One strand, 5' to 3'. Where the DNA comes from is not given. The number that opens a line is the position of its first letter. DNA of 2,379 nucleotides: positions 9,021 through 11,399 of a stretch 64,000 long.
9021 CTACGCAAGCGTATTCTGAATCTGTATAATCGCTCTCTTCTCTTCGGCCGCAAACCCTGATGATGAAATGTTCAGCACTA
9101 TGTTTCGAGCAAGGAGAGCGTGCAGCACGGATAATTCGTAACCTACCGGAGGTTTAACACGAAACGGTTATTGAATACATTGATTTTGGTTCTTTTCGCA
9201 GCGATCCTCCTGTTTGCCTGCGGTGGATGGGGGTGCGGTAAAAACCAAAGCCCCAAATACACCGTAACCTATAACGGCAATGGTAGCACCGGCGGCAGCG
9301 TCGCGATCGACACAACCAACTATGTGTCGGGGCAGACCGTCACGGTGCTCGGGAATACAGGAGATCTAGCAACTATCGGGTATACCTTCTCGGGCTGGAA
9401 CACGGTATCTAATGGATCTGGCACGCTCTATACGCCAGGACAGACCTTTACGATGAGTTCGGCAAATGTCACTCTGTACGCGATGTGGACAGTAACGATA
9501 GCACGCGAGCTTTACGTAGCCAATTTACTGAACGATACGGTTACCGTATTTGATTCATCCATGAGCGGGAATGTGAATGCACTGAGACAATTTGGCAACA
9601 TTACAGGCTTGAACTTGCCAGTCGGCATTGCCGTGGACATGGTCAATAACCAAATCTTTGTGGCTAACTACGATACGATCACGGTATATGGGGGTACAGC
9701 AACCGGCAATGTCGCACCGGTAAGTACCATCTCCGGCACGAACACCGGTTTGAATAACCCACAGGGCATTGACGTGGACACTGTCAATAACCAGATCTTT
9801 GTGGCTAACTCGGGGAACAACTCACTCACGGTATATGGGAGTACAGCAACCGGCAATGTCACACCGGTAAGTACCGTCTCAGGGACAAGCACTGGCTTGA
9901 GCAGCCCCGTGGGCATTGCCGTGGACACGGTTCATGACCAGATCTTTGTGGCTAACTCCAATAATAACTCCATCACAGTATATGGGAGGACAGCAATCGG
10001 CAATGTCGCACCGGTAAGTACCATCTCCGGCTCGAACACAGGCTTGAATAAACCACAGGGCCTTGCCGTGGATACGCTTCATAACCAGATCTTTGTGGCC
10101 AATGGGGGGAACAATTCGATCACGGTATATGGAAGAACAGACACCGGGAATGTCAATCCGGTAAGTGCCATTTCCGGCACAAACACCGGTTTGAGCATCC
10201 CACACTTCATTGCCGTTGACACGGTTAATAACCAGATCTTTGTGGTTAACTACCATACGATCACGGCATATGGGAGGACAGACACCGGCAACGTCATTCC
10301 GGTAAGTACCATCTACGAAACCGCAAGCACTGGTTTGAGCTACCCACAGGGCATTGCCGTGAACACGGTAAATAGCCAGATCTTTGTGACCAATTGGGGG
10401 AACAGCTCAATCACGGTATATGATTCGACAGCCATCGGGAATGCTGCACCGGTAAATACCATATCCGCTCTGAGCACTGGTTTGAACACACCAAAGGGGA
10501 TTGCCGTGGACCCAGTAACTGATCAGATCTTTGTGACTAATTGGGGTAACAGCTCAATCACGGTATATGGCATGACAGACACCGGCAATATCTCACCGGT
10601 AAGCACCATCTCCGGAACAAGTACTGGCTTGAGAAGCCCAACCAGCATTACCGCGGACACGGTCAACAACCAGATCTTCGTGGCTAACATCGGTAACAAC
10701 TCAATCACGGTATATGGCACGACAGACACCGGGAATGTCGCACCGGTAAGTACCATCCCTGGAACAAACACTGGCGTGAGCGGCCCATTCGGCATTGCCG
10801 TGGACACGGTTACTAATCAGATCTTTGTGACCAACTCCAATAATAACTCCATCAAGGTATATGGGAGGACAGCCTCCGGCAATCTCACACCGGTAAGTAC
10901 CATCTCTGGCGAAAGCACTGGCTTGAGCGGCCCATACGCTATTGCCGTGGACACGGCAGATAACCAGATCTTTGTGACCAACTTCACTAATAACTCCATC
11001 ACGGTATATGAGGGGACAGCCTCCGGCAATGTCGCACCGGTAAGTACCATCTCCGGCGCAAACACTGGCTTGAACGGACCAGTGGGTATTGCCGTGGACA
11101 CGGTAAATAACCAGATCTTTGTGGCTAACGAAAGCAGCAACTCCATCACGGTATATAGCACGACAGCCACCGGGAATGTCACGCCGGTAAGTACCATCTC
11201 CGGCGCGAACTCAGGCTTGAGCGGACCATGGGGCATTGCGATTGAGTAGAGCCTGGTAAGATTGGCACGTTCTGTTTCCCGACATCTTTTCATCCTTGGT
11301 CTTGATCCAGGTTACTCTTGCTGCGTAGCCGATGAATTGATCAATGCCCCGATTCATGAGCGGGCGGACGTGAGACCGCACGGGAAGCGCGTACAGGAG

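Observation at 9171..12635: Lipoprotein with 12 near-identical YVTN-type propeller blades, followed by a pilin-like protein and a HAMP-only membrane protein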

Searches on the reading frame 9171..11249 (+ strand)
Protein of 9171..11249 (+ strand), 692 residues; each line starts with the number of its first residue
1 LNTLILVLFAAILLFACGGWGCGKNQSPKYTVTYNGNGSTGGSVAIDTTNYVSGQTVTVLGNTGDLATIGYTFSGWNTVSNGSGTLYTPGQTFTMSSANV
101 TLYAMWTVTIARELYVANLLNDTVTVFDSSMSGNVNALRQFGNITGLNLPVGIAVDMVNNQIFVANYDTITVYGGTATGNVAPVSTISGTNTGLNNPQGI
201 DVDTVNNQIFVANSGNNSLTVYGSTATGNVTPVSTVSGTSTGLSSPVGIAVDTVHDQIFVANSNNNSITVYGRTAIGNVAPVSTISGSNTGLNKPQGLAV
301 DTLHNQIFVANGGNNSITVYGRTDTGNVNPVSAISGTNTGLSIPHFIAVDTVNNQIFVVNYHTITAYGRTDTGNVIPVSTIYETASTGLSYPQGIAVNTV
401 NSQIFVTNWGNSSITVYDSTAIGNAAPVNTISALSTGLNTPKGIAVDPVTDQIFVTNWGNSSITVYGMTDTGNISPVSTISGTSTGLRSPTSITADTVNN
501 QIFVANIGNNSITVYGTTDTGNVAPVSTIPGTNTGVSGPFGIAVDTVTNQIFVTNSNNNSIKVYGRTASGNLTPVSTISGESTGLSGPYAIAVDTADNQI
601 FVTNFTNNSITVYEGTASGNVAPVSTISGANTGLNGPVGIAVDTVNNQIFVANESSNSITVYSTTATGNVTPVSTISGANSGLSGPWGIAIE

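Call 4: search_protein_families(library=pfam, proteins=[window:9171-11249:+], max_evalue=0.1)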
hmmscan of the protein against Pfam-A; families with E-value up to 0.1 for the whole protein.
window:9171-11249:+ (692 aa): 7 families
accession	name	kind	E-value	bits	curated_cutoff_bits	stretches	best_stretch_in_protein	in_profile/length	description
PF01436.27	NHL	-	1.3e-49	164.3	20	9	194-222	1-28/28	NHL repeat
PF10282.15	Lactonase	-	3.4e-27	96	21.7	2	386-675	33-332/344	Lactonase, 7-bladed beta-propeller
PF01731.26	Arylesterase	-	5.8e-26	91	21.3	1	236-272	46-82/86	Arylesterase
PF09479.16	Flg_new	-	1.1e-10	41.8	27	1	30-104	1-64/65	Listeria-Bacteroides repeat domain (List_Bact_rpt)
PF08404.15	Baculo_p74_N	-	0.00054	19.6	25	0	250-338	2-91/300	Baculoviridae P74 N-terminal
PF03320.18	FBPase_glpX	-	0.0032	16.8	27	0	636-670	76-110/307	Bacterial fructose-1,6-bisphosphatase, glpX-encoded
PF00058.23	Ldl_recept_b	-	0.0084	17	21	0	438-448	32-42/42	Low-density lipoprotein receptor repeat class B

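Call 34: search_protein_families(library=ncbifam, proteins=[window:9171-11249:+], max_evalue=0.01)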
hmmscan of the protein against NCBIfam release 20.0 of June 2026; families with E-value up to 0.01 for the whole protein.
window:9171-11249:+ (692 aa): 4 families
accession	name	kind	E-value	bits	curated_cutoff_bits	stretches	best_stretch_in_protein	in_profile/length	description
NF008258.1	PRK11028.1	equivalog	7.5e-24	84.4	370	3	440-571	82-211/330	6-phosphogluconolactonase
NF052280.1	7_blade_YncE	equivalog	1.9e-15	56.5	400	3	441-614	77-244/338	7-bladed beta-propeller protein YncE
NF050136.1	PGL_lacton_Staph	exception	3.7e-10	39.3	500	0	548-681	200-335/341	6-phosphogluconolactonase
TIGR02543.1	List_Bact_rpt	repeat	0.00035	20.8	20.95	1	70-107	5-41/44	TIGR02543 family repeat protein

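Call 38: find_homologous_proteins(query=window:9180-11246:+, max_evalue=1e-20)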
Query window:9180-11246:+ (689 aa): 1295 proteins with E <= 1e-20 among 8000 candidates; the best 120 are listed.
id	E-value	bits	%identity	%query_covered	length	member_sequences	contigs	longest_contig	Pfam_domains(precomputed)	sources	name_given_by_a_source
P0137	1.5e-217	742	68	12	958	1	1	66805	PF03843.19,PF09479.17,PF18998.7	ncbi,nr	ncbi:MAG: InlB B-repeat-containing protein [Candidatus Thiodiazotropha sp. (ex Monitilora ramsayi)]|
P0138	5.4e-211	721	58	15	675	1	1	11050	PF09479.17,PF18998.7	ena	-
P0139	3.3e-207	708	42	85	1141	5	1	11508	PF10282.16,PF01731.27,PF01436.28,PF08450.19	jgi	jgi:DNA-binding beta-propeller fold protein YncE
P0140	1.8e-199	683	60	12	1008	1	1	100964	PF09479.17,PF18998.7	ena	-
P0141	3.8e-199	682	65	12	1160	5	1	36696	PF09479.17,PF18998.7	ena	-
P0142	8.3e-191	654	69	12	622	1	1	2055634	PF03843.19,PF09479.17,PF18998.7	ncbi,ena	-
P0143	4.2e-187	642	63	12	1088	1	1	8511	PF09479.17,PF00415.25,PF18998.7,PF13540.13,PF25384.2,PF25390.2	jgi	jgi:uncharacterized repeat protein (TIGR02543 family)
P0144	1.2e-183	630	58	13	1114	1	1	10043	PF09479.17,PF18998.7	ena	-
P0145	1.0e-180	621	56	84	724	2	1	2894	PF10282.16,PF00058.24,PF01731.27,PF01436.28,PF06739.18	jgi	jgi:DNA-binding beta-propeller fold protein YncE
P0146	6.3e-180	618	71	12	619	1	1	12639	PF09479.17,PF18998.7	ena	-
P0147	1.9e-179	617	72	12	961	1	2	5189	PF09479.17,PF18998.7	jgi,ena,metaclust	metaclust:\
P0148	6.0e-179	615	61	15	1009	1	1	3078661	PF09479.17,PF18998.7,PF01436.28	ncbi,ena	-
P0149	2.1e-178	613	61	13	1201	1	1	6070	PF09479.17,PF18998.7,PF02055.23,PF17189.11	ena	-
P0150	5.3e-167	575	52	15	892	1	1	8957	PF09479.17,PF18998.7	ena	-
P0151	9.9e-165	568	51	19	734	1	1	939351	PF09479.17,PF07603.18,PF18998.7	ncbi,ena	-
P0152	1.9e-161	557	65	12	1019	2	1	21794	PF09479.17,PF18998.7,PF06739.18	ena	-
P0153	2.2e-161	557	60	15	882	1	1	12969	PF09479.17,PF10282.16,PF01108.24,PF18998.7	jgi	jgi:uncharacterized repeat protein (TIGR02543 family)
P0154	7.7e-161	555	66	12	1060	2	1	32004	PF09479.17,PF00415.25,PF18998.7,PF13540.13,PF25384.2,PF25390.2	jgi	jgi:uncharacterized repeat protein (TIGR02543 family)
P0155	8.1e-161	555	69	12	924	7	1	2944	PF09479.17,PF18998.7,PF01436.28,PF25021.2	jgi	jgi:uncharacterized repeat protein (TIGR02543 family)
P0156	6.4e-156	539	66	12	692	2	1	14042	PF09479.17,PF18998.7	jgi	-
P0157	5.0e-155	536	68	11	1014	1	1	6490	PF09479.17,PF18998.7,PF03781.23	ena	-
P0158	3.7e-153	530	39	72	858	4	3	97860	PF10282.16,PF01436.28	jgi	jgi:6-phosphogluconolactonase (cycloisomerase 2 family)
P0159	2.7e-151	524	56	13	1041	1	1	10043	PF09479.17,PF18998.7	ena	-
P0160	9.7e-151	522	44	85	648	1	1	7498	PF10282.16,PF01731.27,PF23892.2,PF01436.28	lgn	-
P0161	1.1e-149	518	60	12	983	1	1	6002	PF09479.17,PF18998.7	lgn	-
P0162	2.9e-149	517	71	11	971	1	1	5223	PF09479.17,PF07603.18,PF18998.7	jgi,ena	-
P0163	8.3e-149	515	31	73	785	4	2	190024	PF09479.17,PF10282.16,PF01731.27,PF18998.7,PF01436.28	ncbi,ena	-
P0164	1.0e-148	515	57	14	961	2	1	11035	PF09479.17,PF00404.25,PF18998.7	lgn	-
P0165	1.5e-148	515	64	12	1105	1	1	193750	PF09479.17,PF18998.7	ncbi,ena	-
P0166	2.6e-146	507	37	81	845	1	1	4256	PF10282.16,PF07494.18,PF06977.18,PF20067.6,PF22807.3,PF01436.28,PF25021.2,PF06739.18,PF08450.19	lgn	-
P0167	7.3e-146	506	46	85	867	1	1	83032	PF13715.13,PF01731.27,PF17802.8,PF22807.3,PF13620.13,PF01436.28,PF09430.17,PF06739.18,PF22904.4,PF17210.10,PF08450.19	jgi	jgi:DNA-binding beta-propeller fold protein YncE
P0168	1.8e-145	504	38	82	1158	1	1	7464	PF25059.2,PF07494.18,PF06977.18,PF23500.2,PF22807.3,PF01436.28,PF08450.19,PF05787.20,PF10282.16,PF13449.13,PF06739.18,PF00041.28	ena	-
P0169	5.0e-144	500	67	12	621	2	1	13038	PF09479.17,PF13306.13,PF18998.7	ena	-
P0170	6.0e-144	499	59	14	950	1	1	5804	PF09479.17,PF07603.18,PF18998.7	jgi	jgi:uncharacterized repeat protein (TIGR02543 family)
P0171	5.1e-143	496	31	72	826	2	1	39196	PF09479.17,PF10282.16,PF18998.7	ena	-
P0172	8.8e-140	486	58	14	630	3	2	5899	PF09479.17,PF18998.7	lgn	-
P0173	2.5e-139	484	41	79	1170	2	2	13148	PF10282.16,PF15780.12,PF06977.18,PF01731.27,PF01436.28,PF25021.2,PF06739.18,PF08450.19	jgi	jgi:DNA-binding beta-propeller fold protein YncE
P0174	5.0e-138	480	53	12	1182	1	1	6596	PF09479.17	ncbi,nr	ncbi:MAG: InlB B-repeat-containing protein, partial [Actinomycetales bacterium]|nr:InlB B-repeat-con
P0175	3.8e-137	477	31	58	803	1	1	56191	PF09479.17,PF10282.16,PF01731.27,PF18998.7,PF01436.28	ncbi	-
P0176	7.0e-137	476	30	80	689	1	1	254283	PF22494.4,PF09479.17,PF10282.16,PF01731.27,PF18998.7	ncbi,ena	-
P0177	1.8e-136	475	46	84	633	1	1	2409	PF10282.16,PF00058.24,PF01731.27,PF01436.28,PF06739.18,PF08450.19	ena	-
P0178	1.9e-136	474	29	80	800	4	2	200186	PF22494.4,PF09479.17,PF10282.16,PF18998.7,PF01436.28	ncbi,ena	-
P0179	1.1e-135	472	44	77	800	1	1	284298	PF10282.16,PF07494.18,PF06977.18,PF20067.6,PF22807.3,PF01436.28,PF25021.2,PF06739.18,PF08450.19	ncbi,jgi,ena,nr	ncbi:MAG TPA: NHL repeat-containing protein [Candidatus Binataceae bacterium]|nr:NHL repeat-containi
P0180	2.3e-135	471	72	12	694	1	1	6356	PF09479.17,PF18998.7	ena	-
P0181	6.3e-135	469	52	14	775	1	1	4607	PF09479.17,PF18998.7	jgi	jgi:uncharacterized repeat protein (TIGR02543 family)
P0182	9.5e-135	469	68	12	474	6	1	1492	PF09479.17,PF18998.7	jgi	jgi:uncharacterized repeat protein (TIGR02543 family)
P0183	3.7e-134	467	49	12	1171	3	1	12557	PF09479.17,PF18998.7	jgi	jgi:uncharacterized repeat protein (TIGR02543 family)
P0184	3.7e-133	464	31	96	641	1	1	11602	PF09479.17,PF10282.16,PF01731.27,PF18998.7,PF20249.4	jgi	jgi:uncharacterized repeat protein (TIGR02543 family)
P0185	6.1e-133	463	28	73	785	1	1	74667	PF09479.17,PF10282.16,PF18998.7,PF20249.4,PF01436.28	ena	-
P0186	1.6e-132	462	65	12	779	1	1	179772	PF09479.17,PF10282.16,PF18998.7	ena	-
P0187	1.9e-132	461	71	12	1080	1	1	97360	PF09479.17,PF10282.16,PF25852.1,PF18998.7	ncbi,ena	-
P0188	2.3e-131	458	40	85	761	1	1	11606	PF10282.16,PF01436.28,PF08450.19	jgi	jgi:6-phosphogluconolactonase (cycloisomerase 2 family)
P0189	3.3e-131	457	33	48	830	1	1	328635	PF09479.17,PF10282.16,PF18998.7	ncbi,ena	-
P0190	3.5e-131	457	39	84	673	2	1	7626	PF10282.16,PF01731.27,PF01436.28,PF08450.19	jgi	jgi:DNA-binding beta-propeller fold protein YncE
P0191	3.7e-131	457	48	84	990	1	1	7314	PF25059.2,PF24489.2,PF01436.28,PF00041.28,PF27495.1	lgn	-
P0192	6.4e-131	456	59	12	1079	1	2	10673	PF07679.23,PF09603.16,PF09479.17,PF13895.13,PF13927.13,PF18998.7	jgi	jgi:uncharacterized protein (TIGR02145 family)/uncharacterized repeat protein (TIGR02543 family)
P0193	1.3e-130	455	49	84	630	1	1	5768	PF10282.16,PF01731.27,PF23892.2,PF01436.28,PF06739.18,PF08450.19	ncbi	-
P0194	2.4e-129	451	41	82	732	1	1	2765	PF10282.16,PF16410.11,PF01731.27,PF01436.28,PF08450.19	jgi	jgi:DNA-binding beta-propeller fold protein YncE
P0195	4.3e-129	450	31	81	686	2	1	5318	PF09479.17,PF10282.16,PF01731.27,PF18998.7,PF20249.4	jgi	jgi:uncharacterized repeat protein (TIGR02543 family)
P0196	7.2e-129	449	34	57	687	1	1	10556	PF09479.17,PF10282.16,PF01731.27,PF18998.7,PF20249.4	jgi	jgi:uncharacterized repeat protein (TIGR02543 family)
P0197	7.6e-129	449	48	84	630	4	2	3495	PF10282.16,PF00058.24,PF01731.27,PF23892.2,PF01436.28,PF06739.18,PF08450.19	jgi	-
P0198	1.8e-128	448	44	84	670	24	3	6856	PF10282.16,PF01731.27,PF01436.28,PF08450.19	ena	-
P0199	2.8e-127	444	39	84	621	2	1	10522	PF10282.16,PF07494.18,PF06977.18,PF22807.3,PF01436.28,PF25021.2,PF06739.18,PF08450.19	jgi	-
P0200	1.0e-125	439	58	14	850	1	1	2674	PF09479.17,PF07603.18,PF18998.7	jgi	jgi:uncharacterized repeat protein (TIGR02543 family)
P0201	3.1e-125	437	38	75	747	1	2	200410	PF01436.28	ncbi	-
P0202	4.3e-124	434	48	84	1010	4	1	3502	PF22073.3,PF10282.16,PF15780.12,PF07610.18,PF01731.27,PF02368.25,PF01436.28,PF22544.3,PF08450.19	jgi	jgi:DNA-binding beta-propeller fold protein YncE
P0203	5.1e-124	433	45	80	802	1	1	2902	PF10282.16,PF07494.18,PF06977.18,PF22807.3,PF01436.28,PF06739.18,PF08450.19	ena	-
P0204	1.2e-123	432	70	12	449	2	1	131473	PF03843.19,PF09479.17,PF18998.7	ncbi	-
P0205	1.2e-123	432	44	85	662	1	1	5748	PF10282.16,PF01731.27,PF01436.28,PF08450.19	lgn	-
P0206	5.5e-122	427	64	12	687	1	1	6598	PF09479.17,PF18998.7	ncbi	-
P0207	5.1e-121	424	68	12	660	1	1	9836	PF09479.17,PF13385.14,PF18998.7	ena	-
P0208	1.0e-120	422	43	85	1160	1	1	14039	PF22073.3,PF10282.16,PF15780.12,PF06977.18,PF24351.2,PF01731.27,PF22807.3,PF01436.28,PF25021.2,PF06739.18,PF08450.19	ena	-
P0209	1.8e-119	418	43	84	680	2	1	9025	PF10282.16,PF17170.11,PF01731.27,PF01436.28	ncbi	-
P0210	3.9e-119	417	70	12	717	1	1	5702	PF09479.17,PF18998.7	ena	-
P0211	4.7e-119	417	64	12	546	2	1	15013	PF09479.17,PF18998.7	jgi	jgi:uncharacterized repeat protein (TIGR02543 family)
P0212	1.6e-118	415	50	43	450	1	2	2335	PF10282.16,PF23892.2,PF18203.7,PF05345.19,PF01436.28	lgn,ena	-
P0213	1.8e-118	415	51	15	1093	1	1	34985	PF01839.30,PF09479.17,PF13517.13,PF18998.7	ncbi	ncbi:MAG: InlB B-repeat-containing protein [Pseudomonadota bacterium]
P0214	2.0e-118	415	53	11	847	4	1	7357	PF09479.17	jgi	-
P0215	2.5e-118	415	37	85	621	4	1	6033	PF10282.16,PF07494.18,PF06977.18,PF22807.3,PF01436.28,PF06739.18,PF08450.19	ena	-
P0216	3.3e-118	414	37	84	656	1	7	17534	PF10282.16,PF17170.11,PF01731.27,PF01436.28,PF08450.19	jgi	jgi:DNA-binding beta-propeller fold protein YncE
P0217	3.5e-118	414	57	12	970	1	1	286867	PF09603.16,PF09479.17,PF18998.7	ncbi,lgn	-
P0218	1.2e-116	409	43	84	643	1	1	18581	PF10282.16,PF01436.28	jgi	jgi:DNA-binding beta-propeller fold protein YncE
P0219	2.9e-116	408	68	12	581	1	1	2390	PF09479.17,PF18998.7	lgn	-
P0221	7.8e-115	403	49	15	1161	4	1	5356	PF09603.16,PF09479.17,PF18998.7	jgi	jgi:uncharacterized protein (TIGR02145 family)/uncharacterized repeat protein (TIGR02543 family)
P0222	5.8e-114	400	69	12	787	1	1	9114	PF22073.3,PF09479.17,PF15780.12,PF18998.7,PF22544.3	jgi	jgi:uncharacterized repeat protein (TIGR02543 family)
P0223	2.7e-113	398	65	12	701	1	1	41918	PF03843.19,PF09479.17,PF18998.7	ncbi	-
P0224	2.8e-113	398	39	84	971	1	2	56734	PF06977.18,PF01731.27,PF20067.6,PF22807.3,PF01436.28,PF25021.2,PF06739.18,PF08450.19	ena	-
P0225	9.5e-113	396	29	97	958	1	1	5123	PF22494.4,PF09479.17,PF10282.16,PF18998.7,PF03413.26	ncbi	-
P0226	1.4e-112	396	37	84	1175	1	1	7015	PF22073.3,PF10282.16,PF07494.18,PF15780.12,PF06977.18,PF01436.28,PF25021.2,PF06739.18,PF08450.19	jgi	jgi:DNA-binding beta-propeller fold protein YncE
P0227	1.7e-111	392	37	84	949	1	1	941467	PF10282.16,PF07494.18,PF06977.18,PF00058.24,PF20067.6,PF22807.3,PF01436.28,PF25021.2,PF06739.18,PF08450.19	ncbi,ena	-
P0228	2.9e-111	391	42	84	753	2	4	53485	PF10282.16,PF03259.24,PF01731.27,PF01436.28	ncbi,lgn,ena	ncbi:MAG TPA: hypothetical protein VGA95_13585 [Thermodesulfobacteriota bacterium]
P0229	3.8e-111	391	67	12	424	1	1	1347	PF09479.17,PF18998.7,PF07653.24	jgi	jgi:hypothetical protein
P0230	3.9e-111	391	38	84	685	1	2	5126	PF10282.16,PF01731.27,PF01436.28,PF08450.19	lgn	-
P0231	2.9e-110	388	39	85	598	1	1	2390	PF10282.16,PF07494.18,PF06977.18,PF01731.27,PF20067.6,PF22807.3,PF01436.28,PF25021.2,PF06739.18,PF08450.19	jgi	jgi:DNA-binding beta-propeller fold protein YncE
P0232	1.6e-109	386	38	78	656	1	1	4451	PF10282.16,PF01731.27,PF01436.28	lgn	-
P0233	2.6e-109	385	65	12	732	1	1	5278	PF09479.17,PF18998.7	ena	-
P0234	1.6e-108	382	37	73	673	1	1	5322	PF07494.18,PF06977.18,PF23500.2,PF22807.3,PF01436.28,PF08450.19,PF05787.20,PF10282.16,PF00058.24,PF20067.6,PF25021.2,PF06739.18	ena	-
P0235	2.6e-108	382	34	44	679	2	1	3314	PF09479.17,PF10282.16,PF18998.7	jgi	jgi:uncharacterized repeat protein (TIGR02543 family)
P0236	2.8e-108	381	41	84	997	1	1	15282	PF10282.16,PF01108.24,PF24489.2,PF25833.1,PF21910.3,PF01436.28,PF00041.28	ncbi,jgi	jgi:fibronectin type 3 domain-containing protein/DNA-binding beta-propeller fold protein YncE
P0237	2.9e-108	381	35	95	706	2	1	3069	PF08816.18,PF10282.16,PF16410.11,PF01436.28,PF08450.19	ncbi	-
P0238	3.1e-108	381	38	87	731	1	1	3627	PF10282.16,PF01731.27,PF01436.28,PF08450.19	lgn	-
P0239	5.8e-108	380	65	15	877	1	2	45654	PF09479.17,PF17164.11,PF18998.7,PF01436.28,PF06739.18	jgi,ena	-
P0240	7.6e-108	380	64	12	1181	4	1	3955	PF07679.23,PF09479.17,PF13927.13,PF16403.12,PF18998.7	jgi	jgi:uncharacterized repeat protein (TIGR02543 family)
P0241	1.1e-107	379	64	12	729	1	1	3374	PF09479.17,PF18998.7,PF03781.23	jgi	jgi:uncharacterized repeat protein (TIGR02543 family)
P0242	1.4e-107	379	38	78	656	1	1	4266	PF10282.16,PF01731.27,PF01436.28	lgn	-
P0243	6.7e-107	377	73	12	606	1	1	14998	PF09479.17,PF10282.16,PF18998.7,PF01436.28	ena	-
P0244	7.8e-107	377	40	84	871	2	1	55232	PF10282.16,PF01731.27,PF01436.28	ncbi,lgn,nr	ncbi:MAG: beta-propeller fold lactonase family protein [Deltaproteobacteria bacterium]|nr:beta-prope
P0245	1.2e-106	376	52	14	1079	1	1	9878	PF09479.17,PF00415.25,PF18998.7,PF13540.13,PF25384.2,PF25390.2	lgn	-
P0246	1.6e-106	376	61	45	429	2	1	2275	PF10282.16,PF00058.24,PF01731.27,PF01436.28,PF06739.18,PF08450.19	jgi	jgi:DNA-binding beta-propeller fold protein YncE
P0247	1.7e-106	376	73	12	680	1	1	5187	PF09479.17,PF18998.7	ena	-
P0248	7.8e-106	373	39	84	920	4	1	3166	PF10282.16,PF24489.2,PF01436.28,PF00041.28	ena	-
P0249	1.5e-105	372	35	93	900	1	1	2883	PF10282.16,PF07494.18,PF06977.18,PF22807.3,PF24684.2,PF01436.28,PF25021.2,PF06739.18,PF08450.19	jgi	jgi:tripartite motif-containing protein 71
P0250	2.0e-105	372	38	82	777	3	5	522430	PF06977.18,PF01731.27,PF22807.3,PF01436.28,PF22544.3,PF08450.19,PF22073.3,PF10282.16,PF15780.12,PF00058.24,PF20067.6,PF25021.2,PF06739.18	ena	-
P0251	3.0e-105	371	43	63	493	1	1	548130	PF10282.16,PF07494.18,PF06977.18,PF20067.6,PF22807.3,PF01436.28,PF25021.2,PF06739.18,PF08450.19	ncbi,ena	-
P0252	3.3e-105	371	38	82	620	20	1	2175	PF10282.16,PF07494.18,PF06977.18,PF22807.3,PF01436.28,PF25021.2,PF06739.18,PF08450.19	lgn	-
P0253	4.5e-104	368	39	77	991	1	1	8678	PF01108.24,PF24489.2,PF25833.1,PF21910.3,PF01436.28,PF00041.28,PF16656.12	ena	-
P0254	6.8e-104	367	57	15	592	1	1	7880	PF09479.17,PF18998.7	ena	-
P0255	1.6e-103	366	50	41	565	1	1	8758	PF10282.16,PF01436.28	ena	-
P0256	6.3e-103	364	65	11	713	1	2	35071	PF09479.17,PF10282.16,PF18998.7,PF01436.28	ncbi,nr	ncbi:MAG: InlB B-repeat-containing protein [Nitrospiraceae bacterium]|nr:InlB B-repeat-containing pr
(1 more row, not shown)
